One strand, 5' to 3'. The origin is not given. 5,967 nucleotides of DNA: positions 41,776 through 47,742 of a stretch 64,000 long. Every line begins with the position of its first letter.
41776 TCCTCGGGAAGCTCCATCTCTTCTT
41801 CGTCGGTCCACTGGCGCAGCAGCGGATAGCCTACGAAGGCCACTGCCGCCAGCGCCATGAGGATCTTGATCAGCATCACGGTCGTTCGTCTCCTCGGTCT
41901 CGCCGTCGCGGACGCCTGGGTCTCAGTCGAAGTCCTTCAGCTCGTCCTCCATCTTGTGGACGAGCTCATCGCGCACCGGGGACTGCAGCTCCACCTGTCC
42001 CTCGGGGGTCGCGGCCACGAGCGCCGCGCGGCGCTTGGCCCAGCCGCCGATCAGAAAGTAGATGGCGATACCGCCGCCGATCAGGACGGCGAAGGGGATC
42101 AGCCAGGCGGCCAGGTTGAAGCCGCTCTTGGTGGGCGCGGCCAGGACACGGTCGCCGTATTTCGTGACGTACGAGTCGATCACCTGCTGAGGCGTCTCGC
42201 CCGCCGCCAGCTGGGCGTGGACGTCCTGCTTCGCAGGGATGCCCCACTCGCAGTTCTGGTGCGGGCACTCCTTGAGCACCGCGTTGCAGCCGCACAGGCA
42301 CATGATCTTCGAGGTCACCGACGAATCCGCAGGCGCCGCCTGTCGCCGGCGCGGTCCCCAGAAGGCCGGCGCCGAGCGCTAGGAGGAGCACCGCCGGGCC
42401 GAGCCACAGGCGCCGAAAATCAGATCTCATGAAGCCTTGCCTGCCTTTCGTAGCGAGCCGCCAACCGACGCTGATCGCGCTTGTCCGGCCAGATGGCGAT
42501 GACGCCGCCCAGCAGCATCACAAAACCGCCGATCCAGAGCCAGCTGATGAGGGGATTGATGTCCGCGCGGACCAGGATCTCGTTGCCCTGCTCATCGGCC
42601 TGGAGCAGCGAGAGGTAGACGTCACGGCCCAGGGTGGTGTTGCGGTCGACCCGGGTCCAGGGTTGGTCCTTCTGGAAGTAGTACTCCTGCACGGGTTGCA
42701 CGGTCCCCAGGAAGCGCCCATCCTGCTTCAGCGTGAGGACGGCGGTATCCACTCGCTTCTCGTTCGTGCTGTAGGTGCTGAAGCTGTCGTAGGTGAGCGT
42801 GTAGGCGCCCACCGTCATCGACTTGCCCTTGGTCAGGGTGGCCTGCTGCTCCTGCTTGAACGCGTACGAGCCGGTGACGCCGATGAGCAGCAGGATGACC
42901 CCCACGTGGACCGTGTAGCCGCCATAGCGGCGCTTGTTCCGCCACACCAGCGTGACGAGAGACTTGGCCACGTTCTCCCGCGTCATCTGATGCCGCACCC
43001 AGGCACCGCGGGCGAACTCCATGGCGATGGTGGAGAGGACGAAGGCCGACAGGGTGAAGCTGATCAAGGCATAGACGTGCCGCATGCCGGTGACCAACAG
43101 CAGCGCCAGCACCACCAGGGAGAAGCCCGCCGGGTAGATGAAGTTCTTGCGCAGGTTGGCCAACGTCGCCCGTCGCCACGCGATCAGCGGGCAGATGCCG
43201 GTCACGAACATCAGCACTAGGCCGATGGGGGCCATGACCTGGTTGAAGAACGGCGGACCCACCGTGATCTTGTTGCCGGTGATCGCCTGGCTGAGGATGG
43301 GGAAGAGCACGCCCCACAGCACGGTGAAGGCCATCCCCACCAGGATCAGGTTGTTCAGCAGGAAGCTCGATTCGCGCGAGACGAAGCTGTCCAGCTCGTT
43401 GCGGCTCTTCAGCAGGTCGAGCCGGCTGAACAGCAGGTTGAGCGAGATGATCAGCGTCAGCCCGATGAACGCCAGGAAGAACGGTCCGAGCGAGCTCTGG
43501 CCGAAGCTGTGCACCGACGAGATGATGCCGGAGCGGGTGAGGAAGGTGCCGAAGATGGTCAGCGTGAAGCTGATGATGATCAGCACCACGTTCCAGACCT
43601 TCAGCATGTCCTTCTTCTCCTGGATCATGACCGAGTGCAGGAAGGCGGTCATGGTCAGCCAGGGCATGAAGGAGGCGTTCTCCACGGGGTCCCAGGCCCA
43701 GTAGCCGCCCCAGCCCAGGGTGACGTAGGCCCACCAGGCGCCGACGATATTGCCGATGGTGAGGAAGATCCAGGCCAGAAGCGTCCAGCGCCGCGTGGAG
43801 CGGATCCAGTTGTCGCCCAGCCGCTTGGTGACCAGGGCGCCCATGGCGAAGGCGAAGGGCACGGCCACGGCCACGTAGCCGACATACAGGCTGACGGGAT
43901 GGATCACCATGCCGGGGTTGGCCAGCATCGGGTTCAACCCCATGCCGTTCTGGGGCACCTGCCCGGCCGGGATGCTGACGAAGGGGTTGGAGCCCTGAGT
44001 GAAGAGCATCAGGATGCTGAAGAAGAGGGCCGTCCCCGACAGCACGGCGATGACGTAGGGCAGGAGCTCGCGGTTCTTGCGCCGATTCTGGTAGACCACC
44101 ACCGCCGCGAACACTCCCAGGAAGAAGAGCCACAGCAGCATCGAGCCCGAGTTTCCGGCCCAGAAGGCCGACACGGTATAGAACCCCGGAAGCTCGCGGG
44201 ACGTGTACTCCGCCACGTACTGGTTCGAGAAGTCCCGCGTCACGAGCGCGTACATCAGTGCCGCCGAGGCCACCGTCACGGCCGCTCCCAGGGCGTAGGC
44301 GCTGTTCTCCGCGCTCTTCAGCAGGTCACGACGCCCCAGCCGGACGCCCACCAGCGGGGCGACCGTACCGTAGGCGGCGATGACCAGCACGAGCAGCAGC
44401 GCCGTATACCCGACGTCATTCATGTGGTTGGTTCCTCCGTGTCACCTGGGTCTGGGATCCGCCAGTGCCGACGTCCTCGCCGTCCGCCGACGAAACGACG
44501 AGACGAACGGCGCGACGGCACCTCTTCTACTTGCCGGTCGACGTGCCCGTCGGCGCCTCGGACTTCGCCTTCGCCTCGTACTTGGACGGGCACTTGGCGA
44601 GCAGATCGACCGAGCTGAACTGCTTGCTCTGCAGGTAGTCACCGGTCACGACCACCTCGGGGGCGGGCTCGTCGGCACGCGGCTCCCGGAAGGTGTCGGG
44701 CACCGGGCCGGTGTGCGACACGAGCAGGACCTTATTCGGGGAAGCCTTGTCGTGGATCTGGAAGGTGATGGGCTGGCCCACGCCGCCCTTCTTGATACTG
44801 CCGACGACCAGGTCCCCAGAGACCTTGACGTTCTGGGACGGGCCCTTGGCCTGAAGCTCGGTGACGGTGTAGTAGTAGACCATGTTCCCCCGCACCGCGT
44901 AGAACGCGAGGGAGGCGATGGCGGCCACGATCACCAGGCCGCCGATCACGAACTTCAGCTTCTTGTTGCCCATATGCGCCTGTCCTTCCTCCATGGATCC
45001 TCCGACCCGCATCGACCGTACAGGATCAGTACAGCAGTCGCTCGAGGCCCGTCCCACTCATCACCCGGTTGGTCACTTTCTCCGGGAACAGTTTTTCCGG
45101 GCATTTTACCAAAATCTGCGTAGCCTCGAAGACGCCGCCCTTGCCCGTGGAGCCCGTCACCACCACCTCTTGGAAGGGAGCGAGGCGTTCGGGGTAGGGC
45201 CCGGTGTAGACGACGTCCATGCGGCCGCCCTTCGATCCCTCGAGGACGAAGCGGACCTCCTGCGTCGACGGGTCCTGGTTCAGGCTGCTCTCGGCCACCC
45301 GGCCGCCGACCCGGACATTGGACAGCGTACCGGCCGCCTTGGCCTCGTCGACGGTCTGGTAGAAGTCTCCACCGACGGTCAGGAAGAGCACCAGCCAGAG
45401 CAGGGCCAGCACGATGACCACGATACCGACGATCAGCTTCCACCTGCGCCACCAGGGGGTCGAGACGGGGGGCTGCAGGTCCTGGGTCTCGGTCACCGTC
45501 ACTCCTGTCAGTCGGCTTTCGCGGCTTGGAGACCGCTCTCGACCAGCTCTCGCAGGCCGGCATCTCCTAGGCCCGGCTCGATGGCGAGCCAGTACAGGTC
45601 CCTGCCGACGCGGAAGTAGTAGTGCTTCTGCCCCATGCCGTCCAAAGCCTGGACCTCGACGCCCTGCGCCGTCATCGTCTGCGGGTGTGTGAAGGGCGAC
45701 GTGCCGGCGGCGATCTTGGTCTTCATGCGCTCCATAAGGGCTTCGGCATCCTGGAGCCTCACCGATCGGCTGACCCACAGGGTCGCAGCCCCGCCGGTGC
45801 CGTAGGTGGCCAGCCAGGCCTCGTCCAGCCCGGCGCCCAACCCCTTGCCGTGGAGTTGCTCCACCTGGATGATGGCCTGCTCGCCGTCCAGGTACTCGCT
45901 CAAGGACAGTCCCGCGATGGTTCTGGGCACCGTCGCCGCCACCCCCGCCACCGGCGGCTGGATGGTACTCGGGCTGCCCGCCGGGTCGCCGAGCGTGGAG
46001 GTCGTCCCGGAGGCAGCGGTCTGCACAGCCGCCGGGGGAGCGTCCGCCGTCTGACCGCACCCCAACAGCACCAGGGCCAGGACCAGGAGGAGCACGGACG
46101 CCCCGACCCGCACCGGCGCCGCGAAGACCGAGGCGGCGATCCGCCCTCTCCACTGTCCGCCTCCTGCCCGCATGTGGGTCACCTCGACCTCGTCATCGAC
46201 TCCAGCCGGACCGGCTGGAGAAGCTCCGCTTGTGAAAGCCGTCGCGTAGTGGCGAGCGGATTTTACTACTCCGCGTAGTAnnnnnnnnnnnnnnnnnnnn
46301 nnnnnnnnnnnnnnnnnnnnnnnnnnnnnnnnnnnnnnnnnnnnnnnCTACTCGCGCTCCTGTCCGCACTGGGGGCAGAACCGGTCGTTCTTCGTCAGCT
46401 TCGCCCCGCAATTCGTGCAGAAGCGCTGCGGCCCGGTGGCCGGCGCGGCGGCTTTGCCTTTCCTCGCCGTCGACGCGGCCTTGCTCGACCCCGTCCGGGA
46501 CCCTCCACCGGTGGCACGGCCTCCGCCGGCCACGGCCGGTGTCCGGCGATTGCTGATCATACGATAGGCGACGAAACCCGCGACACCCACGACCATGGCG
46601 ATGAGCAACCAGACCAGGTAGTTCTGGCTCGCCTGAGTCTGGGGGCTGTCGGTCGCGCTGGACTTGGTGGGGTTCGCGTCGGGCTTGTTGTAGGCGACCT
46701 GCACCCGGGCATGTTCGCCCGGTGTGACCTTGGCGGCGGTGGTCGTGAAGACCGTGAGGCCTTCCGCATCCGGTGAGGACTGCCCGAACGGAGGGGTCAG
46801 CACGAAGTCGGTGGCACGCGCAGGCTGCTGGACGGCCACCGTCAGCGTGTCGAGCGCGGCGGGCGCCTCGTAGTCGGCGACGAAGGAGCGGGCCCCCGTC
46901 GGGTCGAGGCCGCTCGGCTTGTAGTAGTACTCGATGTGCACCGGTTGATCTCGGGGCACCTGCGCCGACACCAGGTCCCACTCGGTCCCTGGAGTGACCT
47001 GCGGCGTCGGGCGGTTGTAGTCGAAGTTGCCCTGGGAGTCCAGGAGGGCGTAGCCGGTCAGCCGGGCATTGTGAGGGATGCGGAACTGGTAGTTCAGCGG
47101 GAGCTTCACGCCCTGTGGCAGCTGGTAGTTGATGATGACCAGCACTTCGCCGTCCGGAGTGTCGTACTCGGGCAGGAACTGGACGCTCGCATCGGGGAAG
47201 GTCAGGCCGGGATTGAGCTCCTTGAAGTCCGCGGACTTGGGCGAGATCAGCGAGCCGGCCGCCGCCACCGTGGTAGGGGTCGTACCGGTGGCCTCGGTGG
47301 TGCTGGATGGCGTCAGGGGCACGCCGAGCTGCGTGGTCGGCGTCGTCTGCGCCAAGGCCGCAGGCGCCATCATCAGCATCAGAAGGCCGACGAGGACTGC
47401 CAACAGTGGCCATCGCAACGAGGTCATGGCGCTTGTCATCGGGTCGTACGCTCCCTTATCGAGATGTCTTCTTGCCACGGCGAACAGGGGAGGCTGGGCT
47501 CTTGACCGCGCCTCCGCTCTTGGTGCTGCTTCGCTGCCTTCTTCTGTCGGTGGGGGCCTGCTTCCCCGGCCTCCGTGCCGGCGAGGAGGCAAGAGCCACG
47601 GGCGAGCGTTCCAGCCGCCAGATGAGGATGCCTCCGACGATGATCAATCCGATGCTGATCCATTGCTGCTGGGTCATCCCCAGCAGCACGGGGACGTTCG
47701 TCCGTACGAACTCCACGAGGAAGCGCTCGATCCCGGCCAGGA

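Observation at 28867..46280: Five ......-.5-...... dyads define a putative BlaI/M56 regulon covering cytochrome c maturation, the ABC/Sec-thioredoxin operon and a two-component system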

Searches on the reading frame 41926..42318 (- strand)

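Call 70: search_protein_families(library=pfam, proteins=[window:41926-42318:-], max_evalue=0.001)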
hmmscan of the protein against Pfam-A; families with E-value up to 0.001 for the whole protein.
window:41926-42318:- (131 aa): 1 family
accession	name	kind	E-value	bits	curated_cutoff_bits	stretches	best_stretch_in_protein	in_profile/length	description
PF03918.19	CcmH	-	3.8e-17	62.3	25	1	2-108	33-136/143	Cytochrome C biogenesis protein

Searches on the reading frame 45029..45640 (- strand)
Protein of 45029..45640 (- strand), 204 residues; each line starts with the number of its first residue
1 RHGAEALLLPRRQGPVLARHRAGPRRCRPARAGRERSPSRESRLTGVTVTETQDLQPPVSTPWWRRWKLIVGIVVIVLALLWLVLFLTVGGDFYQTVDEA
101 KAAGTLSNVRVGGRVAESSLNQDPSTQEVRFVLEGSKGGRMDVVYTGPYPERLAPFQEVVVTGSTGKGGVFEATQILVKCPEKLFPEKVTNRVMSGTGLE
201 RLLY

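Call 70: search_protein_families(library=pfam, proteins=[window:45029-45640:-], max_evalue=0.001)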
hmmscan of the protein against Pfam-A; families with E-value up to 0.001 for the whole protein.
window:45029-45640:- (204 aa): 2 families
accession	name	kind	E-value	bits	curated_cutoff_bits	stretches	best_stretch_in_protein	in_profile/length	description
PF03100.22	CcmE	-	1e-18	68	24.6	1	93-184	3-96/99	CcmE domain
PF25592.1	DUF7937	-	0.00048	19.5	31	1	56-95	130-163/402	Domain of unknown function (DUF7937)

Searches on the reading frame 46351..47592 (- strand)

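Call 13: search_protein_families(library=pfam, proteins=[window:46351-47592:-], max_evalue=0.01)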
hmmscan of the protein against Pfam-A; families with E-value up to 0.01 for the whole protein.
window:46351-47592:- (414 aa): 5 families
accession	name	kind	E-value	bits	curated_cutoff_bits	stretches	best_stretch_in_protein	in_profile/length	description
PF13240.11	Zn_Ribbon_1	-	7.8e-08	32.3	25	1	391-411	1-21/23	zinc-ribbon domain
PF13248.11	Zn_ribbon_3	-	5.8e-05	22.8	27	1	392-411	5-24/26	zinc-ribbon domain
PF12773.13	DZR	-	0.00012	22.6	27.3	1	390-410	25-45/45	Double zinc ribbon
PF17032.10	Zn_ribbon_15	-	0.0006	21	28.9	1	388-410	51-73/73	zinc-ribbon family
PF06682.17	SARAF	-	0.0026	17.9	30.8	1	312-393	146-227/333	SOCE-associated regulatory factor of calcium homoeostasis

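Call 98: search_protein_families(library=ncbifam, proteins=[window:46351-47592:-], max_evalue=0.001)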
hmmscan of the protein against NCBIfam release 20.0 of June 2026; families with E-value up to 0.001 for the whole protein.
window:46351-47592:- (414 aa): 1 family
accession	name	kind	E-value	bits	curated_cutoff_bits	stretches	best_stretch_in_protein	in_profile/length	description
NF045510.1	4Cys_prefix_kin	domain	0.00037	20.7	24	0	389-399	16-26/26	4-Cys prefix domain-containing protein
